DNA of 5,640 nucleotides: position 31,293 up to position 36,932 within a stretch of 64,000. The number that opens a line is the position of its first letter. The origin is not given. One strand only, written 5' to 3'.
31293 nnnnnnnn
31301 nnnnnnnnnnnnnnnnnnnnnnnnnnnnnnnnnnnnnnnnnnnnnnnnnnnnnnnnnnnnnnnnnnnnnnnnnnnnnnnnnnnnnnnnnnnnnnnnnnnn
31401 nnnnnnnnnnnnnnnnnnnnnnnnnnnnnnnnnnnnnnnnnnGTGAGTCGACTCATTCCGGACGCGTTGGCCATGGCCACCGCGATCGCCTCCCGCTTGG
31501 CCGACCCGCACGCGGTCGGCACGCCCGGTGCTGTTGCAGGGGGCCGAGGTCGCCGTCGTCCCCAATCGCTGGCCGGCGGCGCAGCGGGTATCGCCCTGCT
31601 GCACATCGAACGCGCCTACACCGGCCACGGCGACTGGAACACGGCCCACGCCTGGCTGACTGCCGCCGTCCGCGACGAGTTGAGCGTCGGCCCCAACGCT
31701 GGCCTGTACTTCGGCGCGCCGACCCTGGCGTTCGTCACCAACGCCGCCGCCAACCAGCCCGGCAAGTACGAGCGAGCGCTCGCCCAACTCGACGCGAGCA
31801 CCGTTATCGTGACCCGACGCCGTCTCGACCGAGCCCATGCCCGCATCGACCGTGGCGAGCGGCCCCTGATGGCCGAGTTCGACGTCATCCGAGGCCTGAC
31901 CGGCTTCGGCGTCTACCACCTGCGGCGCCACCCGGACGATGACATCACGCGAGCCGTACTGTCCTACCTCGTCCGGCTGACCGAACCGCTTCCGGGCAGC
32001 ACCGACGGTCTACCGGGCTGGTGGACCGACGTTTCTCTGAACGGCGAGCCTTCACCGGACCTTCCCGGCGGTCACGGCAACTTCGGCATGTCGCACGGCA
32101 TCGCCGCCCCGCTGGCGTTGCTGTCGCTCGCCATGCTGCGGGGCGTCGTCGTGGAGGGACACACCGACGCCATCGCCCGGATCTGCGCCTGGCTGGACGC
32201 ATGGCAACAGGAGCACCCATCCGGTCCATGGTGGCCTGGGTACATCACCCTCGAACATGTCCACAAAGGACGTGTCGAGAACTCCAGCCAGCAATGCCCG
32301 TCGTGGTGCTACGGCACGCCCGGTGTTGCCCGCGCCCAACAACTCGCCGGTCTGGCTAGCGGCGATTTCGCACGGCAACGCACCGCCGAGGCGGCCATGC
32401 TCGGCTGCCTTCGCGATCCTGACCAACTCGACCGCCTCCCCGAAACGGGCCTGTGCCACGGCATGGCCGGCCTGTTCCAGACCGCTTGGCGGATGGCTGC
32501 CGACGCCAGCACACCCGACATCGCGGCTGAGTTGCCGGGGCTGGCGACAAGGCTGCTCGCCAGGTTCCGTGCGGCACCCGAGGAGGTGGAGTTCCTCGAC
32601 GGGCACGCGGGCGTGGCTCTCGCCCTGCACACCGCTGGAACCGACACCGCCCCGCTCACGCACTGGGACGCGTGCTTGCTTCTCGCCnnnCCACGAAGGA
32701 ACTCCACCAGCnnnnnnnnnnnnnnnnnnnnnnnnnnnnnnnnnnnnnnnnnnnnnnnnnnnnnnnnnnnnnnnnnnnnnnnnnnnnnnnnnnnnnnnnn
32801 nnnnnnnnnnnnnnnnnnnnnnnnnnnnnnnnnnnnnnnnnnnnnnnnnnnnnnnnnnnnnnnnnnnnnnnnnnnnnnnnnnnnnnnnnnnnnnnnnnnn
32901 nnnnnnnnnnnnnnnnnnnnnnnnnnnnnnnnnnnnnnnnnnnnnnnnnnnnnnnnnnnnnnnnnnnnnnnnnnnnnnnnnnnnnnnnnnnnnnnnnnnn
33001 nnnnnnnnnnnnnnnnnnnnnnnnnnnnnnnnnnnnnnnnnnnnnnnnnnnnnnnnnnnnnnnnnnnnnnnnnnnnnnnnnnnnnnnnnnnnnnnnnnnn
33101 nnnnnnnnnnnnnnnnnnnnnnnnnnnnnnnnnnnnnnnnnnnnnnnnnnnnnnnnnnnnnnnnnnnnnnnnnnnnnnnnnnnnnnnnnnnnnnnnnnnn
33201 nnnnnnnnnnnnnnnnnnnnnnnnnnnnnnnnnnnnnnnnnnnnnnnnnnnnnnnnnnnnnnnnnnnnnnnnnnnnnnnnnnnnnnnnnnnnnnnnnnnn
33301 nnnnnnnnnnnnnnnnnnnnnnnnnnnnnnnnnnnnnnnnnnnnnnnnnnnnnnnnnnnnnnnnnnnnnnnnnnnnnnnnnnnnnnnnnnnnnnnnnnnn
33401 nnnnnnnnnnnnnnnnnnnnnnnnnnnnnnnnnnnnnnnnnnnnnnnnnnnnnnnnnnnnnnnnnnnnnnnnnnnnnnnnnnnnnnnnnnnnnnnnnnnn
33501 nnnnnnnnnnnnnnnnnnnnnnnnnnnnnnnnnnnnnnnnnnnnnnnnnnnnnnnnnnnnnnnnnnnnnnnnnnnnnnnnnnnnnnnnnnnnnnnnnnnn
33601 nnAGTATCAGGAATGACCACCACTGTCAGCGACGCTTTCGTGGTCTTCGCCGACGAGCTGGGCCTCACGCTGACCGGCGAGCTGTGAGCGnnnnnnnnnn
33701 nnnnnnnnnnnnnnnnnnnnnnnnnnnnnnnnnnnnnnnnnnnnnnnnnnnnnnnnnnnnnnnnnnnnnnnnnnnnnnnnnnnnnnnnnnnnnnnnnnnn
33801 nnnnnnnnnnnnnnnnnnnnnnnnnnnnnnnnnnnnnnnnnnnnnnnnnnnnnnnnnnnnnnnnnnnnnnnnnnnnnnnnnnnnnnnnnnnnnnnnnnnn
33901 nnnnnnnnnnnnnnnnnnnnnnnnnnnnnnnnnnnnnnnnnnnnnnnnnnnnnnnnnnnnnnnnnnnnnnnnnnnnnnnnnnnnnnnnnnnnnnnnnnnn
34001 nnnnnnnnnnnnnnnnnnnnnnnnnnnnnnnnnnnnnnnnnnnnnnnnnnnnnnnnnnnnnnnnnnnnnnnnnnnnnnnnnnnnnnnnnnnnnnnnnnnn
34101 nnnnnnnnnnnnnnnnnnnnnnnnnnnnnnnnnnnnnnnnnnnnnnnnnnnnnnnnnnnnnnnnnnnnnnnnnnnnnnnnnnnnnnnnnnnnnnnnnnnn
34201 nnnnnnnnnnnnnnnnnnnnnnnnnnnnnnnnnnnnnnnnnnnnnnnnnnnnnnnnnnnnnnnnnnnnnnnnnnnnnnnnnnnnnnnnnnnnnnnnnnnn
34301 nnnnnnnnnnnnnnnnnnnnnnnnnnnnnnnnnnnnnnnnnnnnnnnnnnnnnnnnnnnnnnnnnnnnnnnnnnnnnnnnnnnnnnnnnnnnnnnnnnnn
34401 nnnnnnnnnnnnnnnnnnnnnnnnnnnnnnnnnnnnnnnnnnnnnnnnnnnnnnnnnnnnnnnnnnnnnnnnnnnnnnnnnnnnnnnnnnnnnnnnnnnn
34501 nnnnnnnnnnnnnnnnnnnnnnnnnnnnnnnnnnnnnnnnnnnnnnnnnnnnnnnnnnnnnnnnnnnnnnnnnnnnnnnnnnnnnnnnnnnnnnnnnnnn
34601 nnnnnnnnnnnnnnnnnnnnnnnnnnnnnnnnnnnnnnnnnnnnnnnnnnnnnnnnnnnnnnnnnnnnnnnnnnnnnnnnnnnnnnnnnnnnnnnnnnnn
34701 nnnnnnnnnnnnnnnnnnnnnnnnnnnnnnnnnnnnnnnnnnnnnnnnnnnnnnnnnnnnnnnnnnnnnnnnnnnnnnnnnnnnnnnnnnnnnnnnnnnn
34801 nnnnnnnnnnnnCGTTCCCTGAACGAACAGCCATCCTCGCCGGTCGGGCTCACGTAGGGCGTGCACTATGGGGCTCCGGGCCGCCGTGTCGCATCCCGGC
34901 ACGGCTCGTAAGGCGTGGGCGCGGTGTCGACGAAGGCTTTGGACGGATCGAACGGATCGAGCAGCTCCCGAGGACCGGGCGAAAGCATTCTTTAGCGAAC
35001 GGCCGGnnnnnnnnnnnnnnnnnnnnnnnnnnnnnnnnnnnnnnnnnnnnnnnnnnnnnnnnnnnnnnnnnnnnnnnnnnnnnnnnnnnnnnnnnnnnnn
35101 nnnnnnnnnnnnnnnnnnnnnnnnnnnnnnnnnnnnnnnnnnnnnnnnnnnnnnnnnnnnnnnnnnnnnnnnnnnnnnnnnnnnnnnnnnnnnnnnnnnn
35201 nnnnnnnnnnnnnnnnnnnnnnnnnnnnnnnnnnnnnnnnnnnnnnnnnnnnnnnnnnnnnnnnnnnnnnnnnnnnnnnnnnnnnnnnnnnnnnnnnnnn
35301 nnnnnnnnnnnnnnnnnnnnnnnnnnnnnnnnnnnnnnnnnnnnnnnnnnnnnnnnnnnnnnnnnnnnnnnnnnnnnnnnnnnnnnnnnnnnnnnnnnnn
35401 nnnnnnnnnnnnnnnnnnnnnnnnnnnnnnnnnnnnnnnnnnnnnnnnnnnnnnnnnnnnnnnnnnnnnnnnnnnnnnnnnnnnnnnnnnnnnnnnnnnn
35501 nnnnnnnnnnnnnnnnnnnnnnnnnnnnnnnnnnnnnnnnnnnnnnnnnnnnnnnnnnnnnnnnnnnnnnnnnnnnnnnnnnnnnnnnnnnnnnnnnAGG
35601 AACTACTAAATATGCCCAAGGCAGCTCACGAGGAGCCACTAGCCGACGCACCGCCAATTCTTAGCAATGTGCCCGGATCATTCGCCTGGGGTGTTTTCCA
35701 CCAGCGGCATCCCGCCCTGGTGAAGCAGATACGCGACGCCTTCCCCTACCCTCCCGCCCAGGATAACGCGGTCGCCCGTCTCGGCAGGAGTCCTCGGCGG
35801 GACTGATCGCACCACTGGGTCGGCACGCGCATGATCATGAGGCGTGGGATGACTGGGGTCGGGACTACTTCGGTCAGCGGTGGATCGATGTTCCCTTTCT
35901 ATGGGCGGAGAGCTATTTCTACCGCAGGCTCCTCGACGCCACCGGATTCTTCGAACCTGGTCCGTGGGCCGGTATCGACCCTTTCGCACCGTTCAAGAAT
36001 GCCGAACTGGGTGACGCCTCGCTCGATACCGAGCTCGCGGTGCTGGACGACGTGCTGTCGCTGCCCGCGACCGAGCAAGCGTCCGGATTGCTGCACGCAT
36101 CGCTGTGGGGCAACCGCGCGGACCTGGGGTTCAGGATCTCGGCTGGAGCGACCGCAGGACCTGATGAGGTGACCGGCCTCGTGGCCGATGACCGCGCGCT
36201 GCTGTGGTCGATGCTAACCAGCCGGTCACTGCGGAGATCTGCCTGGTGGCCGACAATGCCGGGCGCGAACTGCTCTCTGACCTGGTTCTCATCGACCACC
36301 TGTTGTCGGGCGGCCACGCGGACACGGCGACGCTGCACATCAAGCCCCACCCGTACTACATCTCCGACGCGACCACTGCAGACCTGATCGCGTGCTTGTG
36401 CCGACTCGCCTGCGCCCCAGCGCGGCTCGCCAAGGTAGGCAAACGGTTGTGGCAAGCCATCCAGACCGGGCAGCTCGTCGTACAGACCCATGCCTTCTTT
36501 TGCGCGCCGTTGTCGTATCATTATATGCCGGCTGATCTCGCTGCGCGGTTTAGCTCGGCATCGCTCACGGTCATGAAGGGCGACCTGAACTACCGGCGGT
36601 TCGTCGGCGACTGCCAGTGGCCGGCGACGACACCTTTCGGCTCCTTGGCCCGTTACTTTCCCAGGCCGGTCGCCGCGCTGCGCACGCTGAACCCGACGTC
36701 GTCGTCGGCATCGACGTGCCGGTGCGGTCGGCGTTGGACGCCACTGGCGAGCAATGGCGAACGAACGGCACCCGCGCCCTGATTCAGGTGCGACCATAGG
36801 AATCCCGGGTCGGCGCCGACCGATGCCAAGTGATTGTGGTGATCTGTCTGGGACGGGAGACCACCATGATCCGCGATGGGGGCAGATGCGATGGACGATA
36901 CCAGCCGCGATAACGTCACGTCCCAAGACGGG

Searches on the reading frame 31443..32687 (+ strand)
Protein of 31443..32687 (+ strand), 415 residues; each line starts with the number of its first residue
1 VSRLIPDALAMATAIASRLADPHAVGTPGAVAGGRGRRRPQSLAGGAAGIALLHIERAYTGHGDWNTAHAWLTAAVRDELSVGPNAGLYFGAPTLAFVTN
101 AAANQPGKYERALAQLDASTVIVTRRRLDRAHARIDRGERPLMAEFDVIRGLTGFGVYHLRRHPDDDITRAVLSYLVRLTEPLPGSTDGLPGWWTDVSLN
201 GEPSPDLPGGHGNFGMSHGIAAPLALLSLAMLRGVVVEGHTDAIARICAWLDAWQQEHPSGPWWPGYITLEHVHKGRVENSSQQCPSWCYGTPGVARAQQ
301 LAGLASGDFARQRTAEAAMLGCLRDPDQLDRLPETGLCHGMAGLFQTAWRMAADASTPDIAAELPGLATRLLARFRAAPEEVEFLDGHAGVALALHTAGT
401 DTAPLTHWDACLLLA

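Call 69: search_solved_structures(query=window:31443-32687:+, max_evalue=0.001, show_alignments=1)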
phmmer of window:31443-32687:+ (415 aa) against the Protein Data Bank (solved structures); distinct sequences matched with E-value up to 0.001: 2.
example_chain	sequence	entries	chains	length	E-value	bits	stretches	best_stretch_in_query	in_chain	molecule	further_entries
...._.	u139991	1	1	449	1.8e-18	70.1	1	141-351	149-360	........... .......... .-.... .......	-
2g02_A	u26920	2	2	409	3.7e-12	49.3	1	88-413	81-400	Nisin biosynthesis protein nisC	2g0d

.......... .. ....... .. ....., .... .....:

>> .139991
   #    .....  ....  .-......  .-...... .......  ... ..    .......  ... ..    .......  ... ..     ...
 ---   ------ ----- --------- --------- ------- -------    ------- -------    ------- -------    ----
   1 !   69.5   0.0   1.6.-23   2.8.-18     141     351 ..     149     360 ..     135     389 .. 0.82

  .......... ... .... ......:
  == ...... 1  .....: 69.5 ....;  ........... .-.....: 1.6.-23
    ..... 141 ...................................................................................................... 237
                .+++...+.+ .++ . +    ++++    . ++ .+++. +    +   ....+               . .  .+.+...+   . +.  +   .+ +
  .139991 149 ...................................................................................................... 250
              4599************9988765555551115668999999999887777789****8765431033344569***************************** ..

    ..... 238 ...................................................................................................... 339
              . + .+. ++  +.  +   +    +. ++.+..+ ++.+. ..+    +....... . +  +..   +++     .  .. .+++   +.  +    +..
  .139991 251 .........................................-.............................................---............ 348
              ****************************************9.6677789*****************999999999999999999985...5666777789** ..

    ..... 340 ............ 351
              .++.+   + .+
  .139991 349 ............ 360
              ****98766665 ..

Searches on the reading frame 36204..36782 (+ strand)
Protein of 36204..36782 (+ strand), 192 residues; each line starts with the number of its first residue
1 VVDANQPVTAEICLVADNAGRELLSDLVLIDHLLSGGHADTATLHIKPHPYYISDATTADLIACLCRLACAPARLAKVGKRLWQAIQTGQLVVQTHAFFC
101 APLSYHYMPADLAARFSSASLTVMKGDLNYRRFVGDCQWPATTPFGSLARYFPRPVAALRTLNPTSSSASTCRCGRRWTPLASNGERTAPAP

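Call 48: search_protein_families(library=pfam, proteins=[window:36204-36782:+], max_evalue=0.001)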
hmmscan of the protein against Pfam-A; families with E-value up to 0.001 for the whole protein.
window:36204-36782:+ (192 aa): 1 family
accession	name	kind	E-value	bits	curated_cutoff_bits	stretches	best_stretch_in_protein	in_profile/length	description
PF01937.24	ARMT1-like_dom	-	1.8e-35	123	25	1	10-162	160-294/311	Damage-control phosphatase ARMT1-like domain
